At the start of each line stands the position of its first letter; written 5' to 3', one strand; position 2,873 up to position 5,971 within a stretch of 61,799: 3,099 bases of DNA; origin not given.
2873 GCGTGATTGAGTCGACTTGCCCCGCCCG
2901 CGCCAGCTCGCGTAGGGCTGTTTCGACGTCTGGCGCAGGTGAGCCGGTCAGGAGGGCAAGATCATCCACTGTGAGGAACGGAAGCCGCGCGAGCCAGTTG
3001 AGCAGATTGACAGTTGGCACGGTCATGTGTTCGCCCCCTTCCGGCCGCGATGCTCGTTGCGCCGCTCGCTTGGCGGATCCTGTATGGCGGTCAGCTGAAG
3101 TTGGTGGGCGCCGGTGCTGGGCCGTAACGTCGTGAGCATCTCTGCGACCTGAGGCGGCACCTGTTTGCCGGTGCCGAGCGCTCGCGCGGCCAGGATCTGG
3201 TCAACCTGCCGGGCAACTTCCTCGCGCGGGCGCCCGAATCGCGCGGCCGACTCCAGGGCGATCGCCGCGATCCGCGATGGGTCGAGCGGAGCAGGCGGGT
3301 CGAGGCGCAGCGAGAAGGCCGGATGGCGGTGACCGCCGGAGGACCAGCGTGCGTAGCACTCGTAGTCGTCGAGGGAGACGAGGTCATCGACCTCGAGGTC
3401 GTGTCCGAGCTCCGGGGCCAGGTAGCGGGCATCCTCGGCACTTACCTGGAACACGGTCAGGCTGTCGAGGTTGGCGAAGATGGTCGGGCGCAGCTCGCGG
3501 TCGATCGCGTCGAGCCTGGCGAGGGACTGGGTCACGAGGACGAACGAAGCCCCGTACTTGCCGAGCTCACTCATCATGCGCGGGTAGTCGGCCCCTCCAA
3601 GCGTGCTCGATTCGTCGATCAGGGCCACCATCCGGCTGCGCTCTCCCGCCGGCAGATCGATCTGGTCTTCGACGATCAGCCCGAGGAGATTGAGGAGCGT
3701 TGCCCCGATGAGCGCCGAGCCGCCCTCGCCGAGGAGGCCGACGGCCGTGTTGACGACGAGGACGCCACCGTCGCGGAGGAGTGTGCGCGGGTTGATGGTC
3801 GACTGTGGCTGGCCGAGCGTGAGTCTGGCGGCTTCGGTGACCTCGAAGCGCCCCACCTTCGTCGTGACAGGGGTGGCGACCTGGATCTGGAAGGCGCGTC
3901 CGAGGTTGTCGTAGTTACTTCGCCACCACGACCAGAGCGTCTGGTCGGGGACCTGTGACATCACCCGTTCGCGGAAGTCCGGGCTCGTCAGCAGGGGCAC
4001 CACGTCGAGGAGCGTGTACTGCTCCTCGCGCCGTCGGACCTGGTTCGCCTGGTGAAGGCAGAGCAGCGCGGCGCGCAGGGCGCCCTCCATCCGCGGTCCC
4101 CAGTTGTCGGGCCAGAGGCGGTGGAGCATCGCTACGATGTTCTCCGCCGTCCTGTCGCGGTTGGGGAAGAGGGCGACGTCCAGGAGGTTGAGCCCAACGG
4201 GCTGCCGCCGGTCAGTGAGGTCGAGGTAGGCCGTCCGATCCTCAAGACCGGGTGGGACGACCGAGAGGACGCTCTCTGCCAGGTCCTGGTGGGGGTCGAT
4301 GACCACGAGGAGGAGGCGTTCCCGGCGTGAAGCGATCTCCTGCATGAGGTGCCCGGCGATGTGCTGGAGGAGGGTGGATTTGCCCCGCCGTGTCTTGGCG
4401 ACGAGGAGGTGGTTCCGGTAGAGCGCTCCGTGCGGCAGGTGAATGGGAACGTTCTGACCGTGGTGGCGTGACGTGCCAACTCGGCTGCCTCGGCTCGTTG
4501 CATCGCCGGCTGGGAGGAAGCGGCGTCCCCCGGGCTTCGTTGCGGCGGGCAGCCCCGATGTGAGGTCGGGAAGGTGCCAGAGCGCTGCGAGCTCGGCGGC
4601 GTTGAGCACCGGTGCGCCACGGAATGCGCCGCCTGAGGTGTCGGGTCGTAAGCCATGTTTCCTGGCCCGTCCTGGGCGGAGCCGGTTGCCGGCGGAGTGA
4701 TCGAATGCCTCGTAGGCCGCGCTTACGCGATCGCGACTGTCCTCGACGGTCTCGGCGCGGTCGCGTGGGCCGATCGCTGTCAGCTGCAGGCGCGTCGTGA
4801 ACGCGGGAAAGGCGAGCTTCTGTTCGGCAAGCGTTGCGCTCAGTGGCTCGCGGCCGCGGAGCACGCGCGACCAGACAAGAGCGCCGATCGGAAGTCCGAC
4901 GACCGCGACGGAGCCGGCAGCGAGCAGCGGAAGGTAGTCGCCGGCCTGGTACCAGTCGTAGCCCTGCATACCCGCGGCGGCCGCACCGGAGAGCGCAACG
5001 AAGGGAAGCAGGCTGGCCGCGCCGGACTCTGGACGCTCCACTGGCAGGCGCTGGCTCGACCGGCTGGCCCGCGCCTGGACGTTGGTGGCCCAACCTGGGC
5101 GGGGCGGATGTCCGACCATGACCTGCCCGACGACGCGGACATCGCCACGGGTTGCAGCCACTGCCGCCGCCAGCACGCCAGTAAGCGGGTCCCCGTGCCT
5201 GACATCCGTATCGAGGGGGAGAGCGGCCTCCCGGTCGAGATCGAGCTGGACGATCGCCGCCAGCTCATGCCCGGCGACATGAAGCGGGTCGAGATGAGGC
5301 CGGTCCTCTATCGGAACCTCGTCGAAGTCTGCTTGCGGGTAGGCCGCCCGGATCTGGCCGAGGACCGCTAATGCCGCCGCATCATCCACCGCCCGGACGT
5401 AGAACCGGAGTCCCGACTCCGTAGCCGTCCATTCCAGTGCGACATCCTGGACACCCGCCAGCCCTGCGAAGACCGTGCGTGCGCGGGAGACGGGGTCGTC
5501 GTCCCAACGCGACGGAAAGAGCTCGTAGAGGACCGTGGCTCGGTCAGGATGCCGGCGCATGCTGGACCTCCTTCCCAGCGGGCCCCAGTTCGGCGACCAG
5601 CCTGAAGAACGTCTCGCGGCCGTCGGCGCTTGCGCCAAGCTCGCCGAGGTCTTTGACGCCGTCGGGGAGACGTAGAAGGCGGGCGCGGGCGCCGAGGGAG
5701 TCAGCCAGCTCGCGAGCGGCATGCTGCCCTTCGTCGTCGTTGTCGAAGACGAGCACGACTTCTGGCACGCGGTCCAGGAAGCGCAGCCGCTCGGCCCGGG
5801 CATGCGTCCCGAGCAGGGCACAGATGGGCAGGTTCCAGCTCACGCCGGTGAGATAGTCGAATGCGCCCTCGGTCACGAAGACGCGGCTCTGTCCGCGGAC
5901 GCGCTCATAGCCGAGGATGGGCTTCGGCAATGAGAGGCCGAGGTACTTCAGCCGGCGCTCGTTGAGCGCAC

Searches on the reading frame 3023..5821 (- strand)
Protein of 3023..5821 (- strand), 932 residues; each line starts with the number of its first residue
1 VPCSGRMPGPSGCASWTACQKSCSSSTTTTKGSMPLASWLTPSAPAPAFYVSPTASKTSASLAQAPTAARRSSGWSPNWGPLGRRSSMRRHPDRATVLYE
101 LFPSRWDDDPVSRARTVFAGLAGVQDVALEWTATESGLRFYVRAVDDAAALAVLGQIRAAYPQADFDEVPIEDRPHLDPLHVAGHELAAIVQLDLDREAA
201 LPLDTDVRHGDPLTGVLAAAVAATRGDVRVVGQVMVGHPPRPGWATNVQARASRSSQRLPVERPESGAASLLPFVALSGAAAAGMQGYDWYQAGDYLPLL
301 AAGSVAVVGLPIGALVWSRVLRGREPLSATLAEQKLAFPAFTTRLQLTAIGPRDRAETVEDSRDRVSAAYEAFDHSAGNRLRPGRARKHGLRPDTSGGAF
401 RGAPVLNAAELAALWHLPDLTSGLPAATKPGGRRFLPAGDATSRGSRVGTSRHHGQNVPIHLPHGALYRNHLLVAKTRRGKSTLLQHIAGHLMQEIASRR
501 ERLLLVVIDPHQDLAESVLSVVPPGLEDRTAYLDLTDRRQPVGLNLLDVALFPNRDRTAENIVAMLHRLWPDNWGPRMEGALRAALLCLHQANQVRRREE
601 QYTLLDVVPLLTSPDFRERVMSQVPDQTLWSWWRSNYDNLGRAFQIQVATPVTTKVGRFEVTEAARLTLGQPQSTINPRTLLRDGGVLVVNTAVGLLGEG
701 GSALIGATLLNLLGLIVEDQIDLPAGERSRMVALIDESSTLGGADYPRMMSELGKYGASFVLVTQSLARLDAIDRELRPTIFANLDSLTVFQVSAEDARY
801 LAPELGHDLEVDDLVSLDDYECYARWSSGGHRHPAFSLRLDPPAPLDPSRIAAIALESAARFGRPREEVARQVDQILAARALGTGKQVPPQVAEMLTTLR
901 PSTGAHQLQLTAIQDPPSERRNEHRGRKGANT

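Call 8: search_protein_families(library=pfam, proteins=[window:3023-5821:-])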
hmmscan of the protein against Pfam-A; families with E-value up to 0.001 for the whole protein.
window:3023-5821:- (932 aa): 1 family
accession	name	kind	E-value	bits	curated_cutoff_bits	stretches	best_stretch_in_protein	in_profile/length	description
PF12696.13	TraG-D_C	-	4.5e-06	27.1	22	1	731-807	2-81/126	TraM recognition site of TraD and TraG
